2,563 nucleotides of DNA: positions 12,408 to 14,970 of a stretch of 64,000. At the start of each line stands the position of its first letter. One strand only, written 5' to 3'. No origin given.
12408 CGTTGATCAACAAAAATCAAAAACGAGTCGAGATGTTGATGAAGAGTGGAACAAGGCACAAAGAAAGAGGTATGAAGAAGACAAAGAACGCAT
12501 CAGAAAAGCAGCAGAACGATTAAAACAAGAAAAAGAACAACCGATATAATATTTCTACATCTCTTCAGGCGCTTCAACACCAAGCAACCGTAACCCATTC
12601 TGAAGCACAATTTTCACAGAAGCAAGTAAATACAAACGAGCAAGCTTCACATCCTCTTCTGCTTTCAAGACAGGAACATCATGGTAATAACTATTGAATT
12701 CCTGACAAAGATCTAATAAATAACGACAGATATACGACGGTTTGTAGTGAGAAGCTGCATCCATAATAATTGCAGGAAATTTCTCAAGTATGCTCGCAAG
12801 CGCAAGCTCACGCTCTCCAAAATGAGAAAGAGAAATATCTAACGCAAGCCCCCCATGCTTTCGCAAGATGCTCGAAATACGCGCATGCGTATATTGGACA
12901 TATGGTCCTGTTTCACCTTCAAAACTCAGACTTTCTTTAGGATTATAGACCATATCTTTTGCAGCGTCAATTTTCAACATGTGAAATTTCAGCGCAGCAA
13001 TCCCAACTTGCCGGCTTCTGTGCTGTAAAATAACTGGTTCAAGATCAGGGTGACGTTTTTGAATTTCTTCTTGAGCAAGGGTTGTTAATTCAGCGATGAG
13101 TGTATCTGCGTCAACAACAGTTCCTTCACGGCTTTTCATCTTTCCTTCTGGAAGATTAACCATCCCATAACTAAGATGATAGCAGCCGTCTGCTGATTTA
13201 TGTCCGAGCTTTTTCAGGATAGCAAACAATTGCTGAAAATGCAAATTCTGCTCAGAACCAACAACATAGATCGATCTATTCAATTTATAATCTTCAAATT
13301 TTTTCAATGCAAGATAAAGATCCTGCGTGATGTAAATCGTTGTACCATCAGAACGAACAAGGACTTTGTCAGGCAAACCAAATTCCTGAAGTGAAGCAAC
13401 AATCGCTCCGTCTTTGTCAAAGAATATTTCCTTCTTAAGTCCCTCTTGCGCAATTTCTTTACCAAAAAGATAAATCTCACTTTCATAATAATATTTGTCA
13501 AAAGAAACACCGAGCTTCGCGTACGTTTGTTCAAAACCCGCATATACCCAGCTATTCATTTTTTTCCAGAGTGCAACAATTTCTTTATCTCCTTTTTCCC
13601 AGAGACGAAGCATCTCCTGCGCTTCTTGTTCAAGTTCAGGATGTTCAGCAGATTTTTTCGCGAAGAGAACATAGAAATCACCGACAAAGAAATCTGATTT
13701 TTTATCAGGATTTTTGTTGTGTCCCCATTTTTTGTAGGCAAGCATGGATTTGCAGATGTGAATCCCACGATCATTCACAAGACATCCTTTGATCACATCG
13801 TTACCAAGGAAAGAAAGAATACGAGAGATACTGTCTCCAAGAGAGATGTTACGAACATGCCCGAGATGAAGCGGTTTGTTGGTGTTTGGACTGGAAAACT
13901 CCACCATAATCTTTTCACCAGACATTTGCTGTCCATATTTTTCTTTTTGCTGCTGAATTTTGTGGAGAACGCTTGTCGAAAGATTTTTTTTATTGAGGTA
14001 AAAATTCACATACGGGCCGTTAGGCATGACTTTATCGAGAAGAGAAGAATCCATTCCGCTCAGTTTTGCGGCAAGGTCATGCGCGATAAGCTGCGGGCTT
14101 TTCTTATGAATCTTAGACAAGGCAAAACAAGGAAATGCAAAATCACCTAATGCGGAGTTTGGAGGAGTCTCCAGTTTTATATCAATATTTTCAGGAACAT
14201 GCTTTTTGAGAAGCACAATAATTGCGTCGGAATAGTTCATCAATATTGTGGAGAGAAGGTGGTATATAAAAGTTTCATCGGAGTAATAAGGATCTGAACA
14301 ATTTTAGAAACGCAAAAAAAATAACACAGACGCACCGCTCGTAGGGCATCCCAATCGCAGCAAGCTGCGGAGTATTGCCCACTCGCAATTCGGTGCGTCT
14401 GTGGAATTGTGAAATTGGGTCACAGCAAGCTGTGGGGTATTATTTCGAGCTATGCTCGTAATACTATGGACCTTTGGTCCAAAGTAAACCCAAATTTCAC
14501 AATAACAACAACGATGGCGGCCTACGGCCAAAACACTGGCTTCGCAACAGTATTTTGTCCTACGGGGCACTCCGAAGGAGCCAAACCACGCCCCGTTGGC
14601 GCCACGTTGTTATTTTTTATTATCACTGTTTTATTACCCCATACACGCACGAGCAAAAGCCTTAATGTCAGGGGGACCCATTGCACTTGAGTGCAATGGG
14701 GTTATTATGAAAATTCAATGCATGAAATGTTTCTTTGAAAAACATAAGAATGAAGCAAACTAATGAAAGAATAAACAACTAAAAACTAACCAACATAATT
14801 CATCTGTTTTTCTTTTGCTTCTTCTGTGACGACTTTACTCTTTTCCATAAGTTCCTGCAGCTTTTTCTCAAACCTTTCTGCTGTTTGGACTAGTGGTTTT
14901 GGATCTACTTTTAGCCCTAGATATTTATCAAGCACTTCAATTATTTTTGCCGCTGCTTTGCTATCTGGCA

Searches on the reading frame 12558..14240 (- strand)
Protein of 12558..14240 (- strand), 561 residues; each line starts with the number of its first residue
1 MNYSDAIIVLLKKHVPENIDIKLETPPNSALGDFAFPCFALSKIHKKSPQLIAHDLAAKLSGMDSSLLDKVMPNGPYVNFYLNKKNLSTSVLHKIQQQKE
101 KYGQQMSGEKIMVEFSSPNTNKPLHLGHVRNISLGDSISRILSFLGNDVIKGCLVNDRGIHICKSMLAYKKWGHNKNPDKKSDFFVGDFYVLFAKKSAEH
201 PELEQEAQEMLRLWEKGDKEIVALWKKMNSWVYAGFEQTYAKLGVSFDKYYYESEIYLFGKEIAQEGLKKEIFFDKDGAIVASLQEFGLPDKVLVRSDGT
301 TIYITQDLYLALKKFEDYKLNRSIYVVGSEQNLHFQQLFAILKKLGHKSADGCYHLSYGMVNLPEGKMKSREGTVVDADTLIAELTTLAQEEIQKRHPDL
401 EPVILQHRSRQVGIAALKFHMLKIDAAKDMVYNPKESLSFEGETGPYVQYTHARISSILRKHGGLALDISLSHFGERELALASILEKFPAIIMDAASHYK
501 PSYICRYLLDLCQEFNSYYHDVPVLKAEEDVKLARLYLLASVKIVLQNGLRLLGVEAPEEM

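Call 83: find_homologous_proteins(query=window:12558-14240:-, max_evalue=1e-40)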
Query window:12558-14240:- (561 aa): 8000 proteins with E <= 1e-40 among 8000 candidates; the best 120 are listed.
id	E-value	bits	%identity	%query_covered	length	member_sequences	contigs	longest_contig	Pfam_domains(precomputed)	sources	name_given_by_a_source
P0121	0.0e+0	1158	90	100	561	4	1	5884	PF05746.22,PF00750.26,PF03485.22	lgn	-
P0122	0.0e+0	1074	82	100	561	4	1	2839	PF05746.22,PF00750.26,PF03485.22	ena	-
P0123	0.0e+0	1059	82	100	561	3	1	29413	PF05746.22,PF00750.26,PF00133.29,PF03485.22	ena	-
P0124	0.0e+0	1045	81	100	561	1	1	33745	PF05746.22,PF00750.26,PF03485.22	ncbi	-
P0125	0.0e+0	1031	79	100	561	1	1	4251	PF05746.22,PF00750.26,PF03485.22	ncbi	-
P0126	5.9e-292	987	75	100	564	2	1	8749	PF05746.22,PF00750.26,PF03485.22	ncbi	-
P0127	4.3e-280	948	72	100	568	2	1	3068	PF05746.22,PF00750.26,PF03485.22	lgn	-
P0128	9.1e-279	944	74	100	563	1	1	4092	PF05746.22,PF00750.26,PF03485.22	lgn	-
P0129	6.1e-278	941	74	100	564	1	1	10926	PF05746.22,PF00750.26,PF03485.22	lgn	-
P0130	1.4e-274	930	74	98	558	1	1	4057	PF05746.22,PF00750.26,PF03485.22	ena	-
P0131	5.0e-272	921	73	98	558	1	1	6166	PF05746.22,PF00750.26,PF00133.29,PF03485.22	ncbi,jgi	ncbi:MAG: arginine--tRNA ligase [Candidatus Woesearchaeota archaeon]|jgi:arginyl-tRNA synthetase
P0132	1.1e-271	920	73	99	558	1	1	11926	PF05746.22,PF00750.26,PF03485.22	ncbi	-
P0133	1.5e-271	920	73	99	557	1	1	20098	PF05746.22,PF00750.26,PF03485.22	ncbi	-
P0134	1.7e-270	916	71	100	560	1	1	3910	PF05746.22,PF00750.26,PF03485.22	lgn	-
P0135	5.3e-268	908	73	98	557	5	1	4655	PF05746.22,PF00750.26,PF03485.22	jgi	jgi:arginyl-tRNA synthetase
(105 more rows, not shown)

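Call 84: find_encoding_contigs(protein=P0121, flank=2500, max_places=1)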
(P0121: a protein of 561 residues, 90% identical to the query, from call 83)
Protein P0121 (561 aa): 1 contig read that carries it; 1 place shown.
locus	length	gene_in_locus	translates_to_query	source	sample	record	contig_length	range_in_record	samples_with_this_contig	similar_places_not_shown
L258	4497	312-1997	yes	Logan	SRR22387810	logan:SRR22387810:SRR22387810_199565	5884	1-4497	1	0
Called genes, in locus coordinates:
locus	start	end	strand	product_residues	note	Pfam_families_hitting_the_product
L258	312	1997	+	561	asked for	PF03485:Arg_tRNA_synt_N, PF00750:tRNA-synt_1d, PF05746:DALR_1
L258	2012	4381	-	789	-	PF00112:Peptidase_C1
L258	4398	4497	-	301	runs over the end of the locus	-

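Call 85: find_encoding_contigs(protein=P0124, flank=2500, max_places=1)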
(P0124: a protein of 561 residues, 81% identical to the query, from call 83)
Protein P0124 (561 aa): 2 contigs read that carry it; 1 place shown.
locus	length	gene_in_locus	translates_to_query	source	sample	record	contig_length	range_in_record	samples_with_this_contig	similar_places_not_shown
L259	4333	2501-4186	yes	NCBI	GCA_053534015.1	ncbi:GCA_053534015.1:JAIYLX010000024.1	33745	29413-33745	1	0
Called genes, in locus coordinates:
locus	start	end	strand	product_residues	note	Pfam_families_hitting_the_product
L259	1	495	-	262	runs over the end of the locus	-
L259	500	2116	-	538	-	PF13401:AAA_22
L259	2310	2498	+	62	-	-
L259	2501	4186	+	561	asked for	PF03485:Arg_tRNA_synt_N, PF00750:tRNA-synt_1d, PF05746:DALR_1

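Call 86: find_encoding_contigs(protein=P0123, flank=2500, max_places=1)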
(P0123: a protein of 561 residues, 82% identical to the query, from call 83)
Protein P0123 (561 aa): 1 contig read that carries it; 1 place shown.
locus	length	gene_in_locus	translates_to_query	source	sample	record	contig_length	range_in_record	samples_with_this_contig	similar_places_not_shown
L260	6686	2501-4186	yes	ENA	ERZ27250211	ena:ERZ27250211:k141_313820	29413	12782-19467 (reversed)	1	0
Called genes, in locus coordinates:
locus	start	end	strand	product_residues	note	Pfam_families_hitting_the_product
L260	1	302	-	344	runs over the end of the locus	PF04981:NMD3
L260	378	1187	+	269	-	PF00990:GGDEF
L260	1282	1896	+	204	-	-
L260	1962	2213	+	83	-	PF01096:Zn_ribbon_TFIIS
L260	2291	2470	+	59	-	-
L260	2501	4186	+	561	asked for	PF03485:Arg_tRNA_synt_N, PF00133:tRNA-synt_1 (faint), PF00750:tRNA-synt_1d, PF05746:DALR_1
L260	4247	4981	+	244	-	PF03946:Ribosomal_L11_N, PF00298:Ribosomal_L11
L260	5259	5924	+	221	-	-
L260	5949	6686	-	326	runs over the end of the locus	PF01734:Patatin, PF19890:DUF6363 (weak)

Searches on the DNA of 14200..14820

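Call 43: search_rna_families(source=window, start=14200, end=14820, threshold=evalue, max_evalue=10, show_alignments=2)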
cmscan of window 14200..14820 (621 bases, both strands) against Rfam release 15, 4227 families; matches with E-value up to 10: 2.
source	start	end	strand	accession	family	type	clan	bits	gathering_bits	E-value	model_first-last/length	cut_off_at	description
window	14602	14778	-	RF01578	RUF1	Gene; sRNA;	-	16.8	70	1.1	1-264/264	no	Plasmodium RNA of unkown function RUF1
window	14768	14818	+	RF00489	ctRNA_p42d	Gene; antisense;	-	14.7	50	4.5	1-46/46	no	ctRNA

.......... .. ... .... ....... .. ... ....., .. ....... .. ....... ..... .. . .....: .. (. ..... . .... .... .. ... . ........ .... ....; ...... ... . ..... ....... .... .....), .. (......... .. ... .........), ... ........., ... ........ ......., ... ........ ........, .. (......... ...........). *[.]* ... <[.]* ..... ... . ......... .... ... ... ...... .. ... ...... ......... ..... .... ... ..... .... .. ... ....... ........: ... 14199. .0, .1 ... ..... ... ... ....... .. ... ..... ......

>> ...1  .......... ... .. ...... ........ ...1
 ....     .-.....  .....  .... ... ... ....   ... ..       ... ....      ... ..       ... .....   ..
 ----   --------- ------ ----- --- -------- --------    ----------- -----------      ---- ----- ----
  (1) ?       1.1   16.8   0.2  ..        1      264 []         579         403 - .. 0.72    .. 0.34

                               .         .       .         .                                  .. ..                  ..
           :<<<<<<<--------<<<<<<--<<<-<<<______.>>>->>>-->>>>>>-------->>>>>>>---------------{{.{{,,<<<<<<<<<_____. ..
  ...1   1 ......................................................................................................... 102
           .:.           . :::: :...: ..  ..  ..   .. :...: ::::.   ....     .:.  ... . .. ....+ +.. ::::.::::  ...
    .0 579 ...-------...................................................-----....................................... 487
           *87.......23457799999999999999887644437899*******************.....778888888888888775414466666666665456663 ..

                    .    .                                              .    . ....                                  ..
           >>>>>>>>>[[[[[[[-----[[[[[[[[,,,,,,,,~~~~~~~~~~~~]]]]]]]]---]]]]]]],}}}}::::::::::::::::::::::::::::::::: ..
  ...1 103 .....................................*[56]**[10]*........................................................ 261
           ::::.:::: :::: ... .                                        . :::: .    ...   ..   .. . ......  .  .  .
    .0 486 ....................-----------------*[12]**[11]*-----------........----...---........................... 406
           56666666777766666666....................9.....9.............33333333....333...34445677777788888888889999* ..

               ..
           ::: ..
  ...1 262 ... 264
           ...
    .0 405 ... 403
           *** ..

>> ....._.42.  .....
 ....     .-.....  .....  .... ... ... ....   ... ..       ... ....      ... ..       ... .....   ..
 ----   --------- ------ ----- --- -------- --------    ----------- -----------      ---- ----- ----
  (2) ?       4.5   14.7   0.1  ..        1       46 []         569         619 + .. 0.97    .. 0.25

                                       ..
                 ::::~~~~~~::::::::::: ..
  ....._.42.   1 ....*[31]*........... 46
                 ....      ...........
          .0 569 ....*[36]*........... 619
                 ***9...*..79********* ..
